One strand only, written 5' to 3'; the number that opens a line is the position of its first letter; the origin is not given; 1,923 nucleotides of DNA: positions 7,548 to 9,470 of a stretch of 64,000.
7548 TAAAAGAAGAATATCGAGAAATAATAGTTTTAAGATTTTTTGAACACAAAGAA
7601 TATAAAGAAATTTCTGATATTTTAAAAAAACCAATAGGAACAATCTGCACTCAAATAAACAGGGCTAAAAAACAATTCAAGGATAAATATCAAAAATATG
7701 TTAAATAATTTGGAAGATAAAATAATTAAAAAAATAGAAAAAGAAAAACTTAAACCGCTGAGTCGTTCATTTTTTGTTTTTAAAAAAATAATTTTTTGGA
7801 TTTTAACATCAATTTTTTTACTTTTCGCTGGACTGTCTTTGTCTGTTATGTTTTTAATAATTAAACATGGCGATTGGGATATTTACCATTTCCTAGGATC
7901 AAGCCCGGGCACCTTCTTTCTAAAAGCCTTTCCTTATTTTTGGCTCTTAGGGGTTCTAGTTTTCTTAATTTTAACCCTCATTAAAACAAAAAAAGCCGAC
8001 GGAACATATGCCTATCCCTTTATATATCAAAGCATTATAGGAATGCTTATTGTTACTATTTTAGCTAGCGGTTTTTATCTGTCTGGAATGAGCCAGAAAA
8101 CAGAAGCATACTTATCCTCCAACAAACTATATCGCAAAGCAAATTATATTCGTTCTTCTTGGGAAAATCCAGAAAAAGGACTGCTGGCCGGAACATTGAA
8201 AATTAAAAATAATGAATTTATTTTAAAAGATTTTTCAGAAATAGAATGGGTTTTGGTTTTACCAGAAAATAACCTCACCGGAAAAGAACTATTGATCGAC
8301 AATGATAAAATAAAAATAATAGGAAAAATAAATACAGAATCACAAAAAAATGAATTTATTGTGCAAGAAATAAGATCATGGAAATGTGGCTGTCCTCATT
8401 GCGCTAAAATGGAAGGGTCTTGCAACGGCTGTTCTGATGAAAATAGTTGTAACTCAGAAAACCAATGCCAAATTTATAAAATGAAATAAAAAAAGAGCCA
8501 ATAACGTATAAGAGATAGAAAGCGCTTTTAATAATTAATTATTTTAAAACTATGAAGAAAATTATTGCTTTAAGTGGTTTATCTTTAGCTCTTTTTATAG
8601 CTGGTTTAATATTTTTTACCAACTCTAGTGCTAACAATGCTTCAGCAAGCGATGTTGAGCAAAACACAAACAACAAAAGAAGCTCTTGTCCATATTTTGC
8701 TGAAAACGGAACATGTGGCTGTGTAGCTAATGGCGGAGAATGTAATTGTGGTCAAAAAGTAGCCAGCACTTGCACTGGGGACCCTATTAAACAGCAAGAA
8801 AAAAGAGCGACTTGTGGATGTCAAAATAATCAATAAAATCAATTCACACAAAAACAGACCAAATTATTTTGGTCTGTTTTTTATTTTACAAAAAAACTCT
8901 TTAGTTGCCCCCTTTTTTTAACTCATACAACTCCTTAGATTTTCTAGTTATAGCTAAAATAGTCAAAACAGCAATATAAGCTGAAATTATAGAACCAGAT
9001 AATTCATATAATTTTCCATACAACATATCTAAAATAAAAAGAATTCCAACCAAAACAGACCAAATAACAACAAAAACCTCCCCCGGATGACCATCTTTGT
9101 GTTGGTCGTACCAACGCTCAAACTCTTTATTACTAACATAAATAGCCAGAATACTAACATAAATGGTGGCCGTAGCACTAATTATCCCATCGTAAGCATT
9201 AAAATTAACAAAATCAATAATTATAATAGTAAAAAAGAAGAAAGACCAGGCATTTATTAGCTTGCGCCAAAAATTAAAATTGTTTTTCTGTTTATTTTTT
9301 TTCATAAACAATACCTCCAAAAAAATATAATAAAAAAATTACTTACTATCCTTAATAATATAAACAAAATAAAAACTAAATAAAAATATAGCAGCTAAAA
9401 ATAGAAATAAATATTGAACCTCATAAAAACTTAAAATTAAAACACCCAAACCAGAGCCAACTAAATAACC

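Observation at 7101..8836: ECF sigma / membrane anti-sigma-like / secreted Cys-rich peptide module sharing an identical promoter motif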

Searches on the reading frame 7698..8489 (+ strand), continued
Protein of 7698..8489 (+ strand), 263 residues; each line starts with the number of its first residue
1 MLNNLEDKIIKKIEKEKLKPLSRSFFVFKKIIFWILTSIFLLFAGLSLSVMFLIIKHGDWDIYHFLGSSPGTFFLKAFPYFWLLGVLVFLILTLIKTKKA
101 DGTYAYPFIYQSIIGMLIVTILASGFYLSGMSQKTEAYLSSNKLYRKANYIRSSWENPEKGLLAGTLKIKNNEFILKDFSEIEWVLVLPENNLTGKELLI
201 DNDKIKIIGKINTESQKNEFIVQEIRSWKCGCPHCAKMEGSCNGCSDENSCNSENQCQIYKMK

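Call 54: find_encoding_contigs(protein=P0221, flank=2000, max_places=1)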
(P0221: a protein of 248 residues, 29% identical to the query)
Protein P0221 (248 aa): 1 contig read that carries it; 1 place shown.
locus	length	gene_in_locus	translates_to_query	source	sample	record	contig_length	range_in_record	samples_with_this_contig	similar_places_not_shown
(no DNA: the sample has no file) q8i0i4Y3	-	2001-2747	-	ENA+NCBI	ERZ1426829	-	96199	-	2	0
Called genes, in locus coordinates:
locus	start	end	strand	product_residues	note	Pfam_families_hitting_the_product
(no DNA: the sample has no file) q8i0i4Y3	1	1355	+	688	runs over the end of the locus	PF09826:Beta_propel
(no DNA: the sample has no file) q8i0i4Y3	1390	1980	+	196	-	PF04542:Sigma70_r2, PF08281:Sigma70_r4_2, PF04545:Sigma70_r4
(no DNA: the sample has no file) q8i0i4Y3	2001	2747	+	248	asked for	-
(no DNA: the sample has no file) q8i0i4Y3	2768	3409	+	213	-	PF02777:Sod_Fe_C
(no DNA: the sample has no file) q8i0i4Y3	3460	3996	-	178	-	-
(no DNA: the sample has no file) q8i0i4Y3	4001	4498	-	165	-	-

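Call 55: find_encoding_contigs(protein=P0110, flank=2000, max_places=1)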
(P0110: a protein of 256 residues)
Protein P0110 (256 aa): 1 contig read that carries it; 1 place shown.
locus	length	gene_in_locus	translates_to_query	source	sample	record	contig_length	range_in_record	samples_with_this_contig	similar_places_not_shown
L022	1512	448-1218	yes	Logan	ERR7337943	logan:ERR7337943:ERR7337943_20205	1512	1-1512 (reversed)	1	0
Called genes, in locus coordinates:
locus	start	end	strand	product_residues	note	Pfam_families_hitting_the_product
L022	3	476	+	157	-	?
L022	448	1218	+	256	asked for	-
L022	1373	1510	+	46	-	?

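Call 56: find_encoding_contigs(protein=P0048, flank=2000, max_places=1)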
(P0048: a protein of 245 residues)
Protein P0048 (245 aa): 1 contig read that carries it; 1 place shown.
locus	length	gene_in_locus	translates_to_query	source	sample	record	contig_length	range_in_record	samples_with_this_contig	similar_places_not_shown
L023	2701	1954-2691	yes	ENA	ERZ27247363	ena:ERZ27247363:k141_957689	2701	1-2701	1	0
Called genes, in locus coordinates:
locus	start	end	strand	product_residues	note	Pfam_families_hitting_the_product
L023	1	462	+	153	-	?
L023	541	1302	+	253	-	-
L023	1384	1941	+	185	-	PF04542:Sigma70_r2, PF08281:Sigma70_r4_2, PF04545:Sigma70_r4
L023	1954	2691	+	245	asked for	-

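Call 62: search_protein_families(library=pfam, alignment_id=A3, max_evalue=0.01)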
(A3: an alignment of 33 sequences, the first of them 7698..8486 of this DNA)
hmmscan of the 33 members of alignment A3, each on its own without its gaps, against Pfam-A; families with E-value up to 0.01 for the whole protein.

A. member 1, window:7698-8486:+ (263 aa): 1 family
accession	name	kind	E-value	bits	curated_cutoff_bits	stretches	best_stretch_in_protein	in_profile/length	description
PF04076.19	BOF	-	0.0082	16.6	25.8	0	168-226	46-102/103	Bacterial OB fold (BOF) protein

B. families by the number of members that match (of 33 scanned): 11 families
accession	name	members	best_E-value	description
PF06664.17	WLS-like_TM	3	0.00035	Wntless-like, transmembrane domain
PF12698.13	ABC2_membrane_3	2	2.8e-05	ABC-2 family transporter protein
PF18914.6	DUF5666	2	0.0052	Domain of unknown function (DUF5666)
PF04076.19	BOF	2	0.0081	Bacterial OB fold (BOF) protein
PF23456.1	CSDE1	1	5.6e-05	Cold shock domain-containing protein E1 CSD domain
PF00335.26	Tetraspanin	1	0.0005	Tetraspanin family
PF24838.2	8xMP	1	0.00092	Octameric membrane protein family (8xMP)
PF00822.25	PMP22_Claudin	1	0.0047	PMP-22/EMP/MP20/Claudin family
PF17158.10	MASE4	1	0.0058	Membrane-associated sensor, integral membrane domain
PF09716.15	ETRAMP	1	0.0078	Malarial early transcribed membrane protein (ETRAMP)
PF07690.21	MFS_1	1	0.0078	Major Facilitator Superfamily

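Call 67: search_solved_structures(query=L021:2855-3283:+, max_evalue=10)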
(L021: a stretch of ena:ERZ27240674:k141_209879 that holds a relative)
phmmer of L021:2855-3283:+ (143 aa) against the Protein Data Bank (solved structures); distinct sequences matched with E-value up to 10: 11.
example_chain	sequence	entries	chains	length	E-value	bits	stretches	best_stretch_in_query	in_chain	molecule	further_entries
8xi2_c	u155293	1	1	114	0.21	15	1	92-117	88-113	Small nuclear ribonucleoprotein Sm D1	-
4wzj_A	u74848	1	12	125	0.28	14.6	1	65-128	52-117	Small nuclear ribonucleoprotein Sm D3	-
3jcr_R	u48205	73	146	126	0.33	14.4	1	65-128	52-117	SmD3 | Sm-D3 | Small nuclear ribonucleoprotein Sm D3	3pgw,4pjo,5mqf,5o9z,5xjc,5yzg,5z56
6v4x_A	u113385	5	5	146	0.39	14.1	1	66-128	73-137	Small nuclear ribonucleoprotein Sm D3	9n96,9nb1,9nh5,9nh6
4yiv_A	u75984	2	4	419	0.59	13.5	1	107-140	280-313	Apical membrane antigen AMA1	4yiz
1ma3_A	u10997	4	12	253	0.96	12.9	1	19-86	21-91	Transcriptional regulatory protein, Sir2 family | NAD-dependent deacetylase 2 | NAD-dependent protein deacylase 2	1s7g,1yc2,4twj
8iuf_FX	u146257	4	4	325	1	12.8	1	81-133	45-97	NDUFX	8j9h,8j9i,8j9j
8ieb_A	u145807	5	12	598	1.6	12.1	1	92-136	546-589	Probable G-protein coupled receptor 156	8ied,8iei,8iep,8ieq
9lm9_A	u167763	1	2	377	6.1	10.3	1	78-102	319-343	bvFP-Pfr16.v14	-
9lm8_A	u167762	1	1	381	6.4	10.2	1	78-102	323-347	bvFP-Pfr21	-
9lm7_A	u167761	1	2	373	6.4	10.2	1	78-102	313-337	bvFP-Pr1-88.4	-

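Call 68: search_protein_families(library=ncbifam, proteins=[L017:3450-3884:+, L018:3466-3858:+, L020:2190-2591:+, L021:2855-3283:+, L020:2814-4073:+], max_evalue=1)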
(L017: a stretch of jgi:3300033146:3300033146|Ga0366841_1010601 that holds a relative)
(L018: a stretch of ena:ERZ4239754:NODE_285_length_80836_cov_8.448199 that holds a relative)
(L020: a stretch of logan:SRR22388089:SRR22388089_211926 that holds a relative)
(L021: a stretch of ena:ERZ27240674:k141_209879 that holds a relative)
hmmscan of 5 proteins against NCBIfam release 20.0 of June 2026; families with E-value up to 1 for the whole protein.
L017:3450-3884:+ (145 aa): 0 families

L018:3466-3858:+ (131 aa): 0 families

L020:2190-2591:+ (134 aa): 0 families

L021:2855-3283:+ (143 aa): 2 families
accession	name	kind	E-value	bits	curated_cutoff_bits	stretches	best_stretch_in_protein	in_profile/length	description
NF011343.0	PRK14760.1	equivalog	0.066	13.1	54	1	5-16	8-19/24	protein YoaJ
NF040867.1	prot_deacyl_CobB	equivalog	0.075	12.3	320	1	9-69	6-70/242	NAD-dependent protein deacetylase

L020:2814-4073:+ (420 aa): 9 families
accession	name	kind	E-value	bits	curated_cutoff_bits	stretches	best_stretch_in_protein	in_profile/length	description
TIGR02196.1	GlrX_YruB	hypoth_equivalog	2.4e-05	24.7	88.55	1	45-118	2-69/74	glutaredoxin-like protein, YruB-family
NF041212.1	Uxx_star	subfamily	0.00035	20.7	66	1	46-114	2-65/70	Uxx-star family glutaredoxin-like (seleno)protein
NF045501.1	HUGP_GUXX-star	exception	0.00045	19.8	325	1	39-115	161-232/236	HUGP/GUXX-star fusion selenoprotein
NF041211.1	gluta_UXX_star_2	equivalog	0.0097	15.9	100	1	49-114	5-65/71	UXX-star (seleno)protein family 2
TIGR03759.1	conj_TIGR03759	hypoth_equivalog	0.028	13.9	126.4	1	31-83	98-148/200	TIGR03759 family integrating conjugative element protein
NF041114.2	gluta_UXX_star_1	equivalog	0.032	14.5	72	1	52-114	5-65/70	UXX-star selenoprotein family 1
TIGR02180.1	GRX_euk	equivalog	0.059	13.6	87.25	1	45-100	1-55/84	glutaredoxin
NF041106.1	ArsC_rel_Se_1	subfamily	0.1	13.2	85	1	47-85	4-39/107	ArsC family (seleno)protein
TIGR01167.1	LPXTG_anchor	domain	0.12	13.1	15.9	1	261-283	12-34/34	LPXTG cell wall anchor domain-containing protein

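Call 78: find_encoding_contigs(protein=P0042, flank=2000, max_places=2)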
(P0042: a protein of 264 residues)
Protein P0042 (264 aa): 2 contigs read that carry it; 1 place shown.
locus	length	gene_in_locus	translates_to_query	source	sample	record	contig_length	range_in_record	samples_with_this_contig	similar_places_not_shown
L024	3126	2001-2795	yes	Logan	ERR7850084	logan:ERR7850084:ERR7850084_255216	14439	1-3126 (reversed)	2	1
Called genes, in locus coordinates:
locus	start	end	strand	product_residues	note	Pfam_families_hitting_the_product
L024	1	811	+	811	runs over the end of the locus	PF00672:HAMP, PF00989:PAS, PF08448:PAS_4, PF13426:PAS_9, PF08447:PAS_3 (faint), PF00512:HisKA, PF02518:HATPase_c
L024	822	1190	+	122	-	PF00072:Response_reg, PF23198:PDE8A_N (weak)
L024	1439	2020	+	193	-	PF04542:Sigma70_r2, PF08281:Sigma70_r4_2, PF04545:Sigma70_r4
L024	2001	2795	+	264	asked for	-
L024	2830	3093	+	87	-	-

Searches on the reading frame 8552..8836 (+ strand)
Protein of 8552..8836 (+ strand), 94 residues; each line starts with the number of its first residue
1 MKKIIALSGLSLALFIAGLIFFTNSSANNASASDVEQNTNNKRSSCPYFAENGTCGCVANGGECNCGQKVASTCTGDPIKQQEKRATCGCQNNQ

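Call 5: search_protein_families(library=pfam, proteins=[window:8552-8836:+], max_evalue=0.1)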
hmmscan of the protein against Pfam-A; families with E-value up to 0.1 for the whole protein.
window:8552-8836:+ (94 aa): 1 family
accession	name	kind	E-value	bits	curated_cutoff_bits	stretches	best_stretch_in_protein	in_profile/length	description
PF04103.21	CD20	-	0.033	14.7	27.9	1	5-50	64-114/156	CD20-like family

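Call 7: find_homologous_proteins(query=window:8552-8833:+, max_evalue=0.01)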
Query window:8552-8833:+ (94 aa): 6 proteins with E <= 0.01 among 11 candidates.
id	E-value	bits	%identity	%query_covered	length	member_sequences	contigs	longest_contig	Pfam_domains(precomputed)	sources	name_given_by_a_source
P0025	3.6e-52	192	96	100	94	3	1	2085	-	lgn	-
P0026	8.0e-40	153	75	100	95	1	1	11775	-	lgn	-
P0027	2.2e-36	142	74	100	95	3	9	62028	-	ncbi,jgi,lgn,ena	-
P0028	1.1e-30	124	63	100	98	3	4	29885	-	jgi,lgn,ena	-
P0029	1.5e-30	123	63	100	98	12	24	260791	-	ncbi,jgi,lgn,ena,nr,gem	ncbi:MAG TPA: hypothetical protein PK686_03605 [bacterium]|nr:hypothetical protein [bacterium] HPV65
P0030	9.1e-29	118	63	100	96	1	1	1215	-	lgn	-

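Call 17: search_protein_families(library=ncbifam, proteins=[window:8552-8836:+], max_evalue=0.1)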
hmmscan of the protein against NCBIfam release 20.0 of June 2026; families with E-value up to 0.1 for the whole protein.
window:8552-8836:+ (94 aa): 0 families

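Call 76: predict_structure(alignment_id=A2)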
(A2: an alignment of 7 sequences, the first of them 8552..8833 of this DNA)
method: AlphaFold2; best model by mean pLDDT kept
length: 94 residues; sequences in the alignment: 7
mean_pLDDT: 42.7   pTM: 0.22
mean pLDDT of the five models: 42.7, 40.9, 39.6, 39.2, 36.9
residues with pLDDT >= 90: 0; 70-90: 2; 50-70: 20; < 50: 72
segments of 3 or more residues with pLDDT < 50: 1-3, 26-94
pLDDT, mean of each block of 10 residues (from residue 1): 53 67 51 40 36 36 36 34 35 30
secondary structure, 60 per line:
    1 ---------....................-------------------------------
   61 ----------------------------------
elements in order: H10-29

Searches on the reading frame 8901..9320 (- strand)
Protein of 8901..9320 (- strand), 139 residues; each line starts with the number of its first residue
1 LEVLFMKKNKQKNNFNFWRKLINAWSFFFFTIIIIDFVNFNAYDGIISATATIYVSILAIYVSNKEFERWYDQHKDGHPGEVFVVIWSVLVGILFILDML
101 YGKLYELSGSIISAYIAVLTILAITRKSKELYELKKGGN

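Call 5: search_protein_families(library=pfam, proteins=[window:8901-9320:-], max_evalue=0.1)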
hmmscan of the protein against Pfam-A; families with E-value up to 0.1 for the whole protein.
window:8901-9320:- (139 aa): 3 families
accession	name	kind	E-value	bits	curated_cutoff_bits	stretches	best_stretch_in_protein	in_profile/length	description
PF00810.23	ER_lumen_recept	-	0.015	16.6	25.6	0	28-96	17-83/143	ER lumen protein retaining receptor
PF01943.22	Polysacc_synt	-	0.018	14.9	28.2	1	8-130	133-249/274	Polysaccharide biosynthesis protein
PF06808.19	DctM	-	0.079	12.2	23.8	0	43-133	169-260/413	Tripartite ATP-independent periplasmic transporter, DctM component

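Call 17: search_protein_families(library=ncbifam, proteins=[window:8901-9320:-], max_evalue=0.1)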
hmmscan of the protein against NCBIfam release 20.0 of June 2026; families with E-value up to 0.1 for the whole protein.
window:8901-9320:- (139 aa): 5 families
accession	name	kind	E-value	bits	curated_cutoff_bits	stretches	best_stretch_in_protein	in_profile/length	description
NF033631.1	SLATT_5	subfamily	0.0025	17.4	60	1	12-75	20-87/180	SLATT domain-containing protein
NF043039.1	HgcAB_like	equivalog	0.0041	16.8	285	1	8-120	143-258/350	HgcAB-like fusion protein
TIGR04154.1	archaeo_STT3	subfamily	0.007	14.8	450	1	59-130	391-444/831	oligosaccharyl transferase, archaeosortase A system-associated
NF033632.1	SLATT_4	domain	0.016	15.1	55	0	13-75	24-87/154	SLATT domain-containing protein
NF002437.0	PRK01610.1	equivalog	0.021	13.9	425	1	86-135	171-222/429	voltage-gated ClC-type chloride channel ClcB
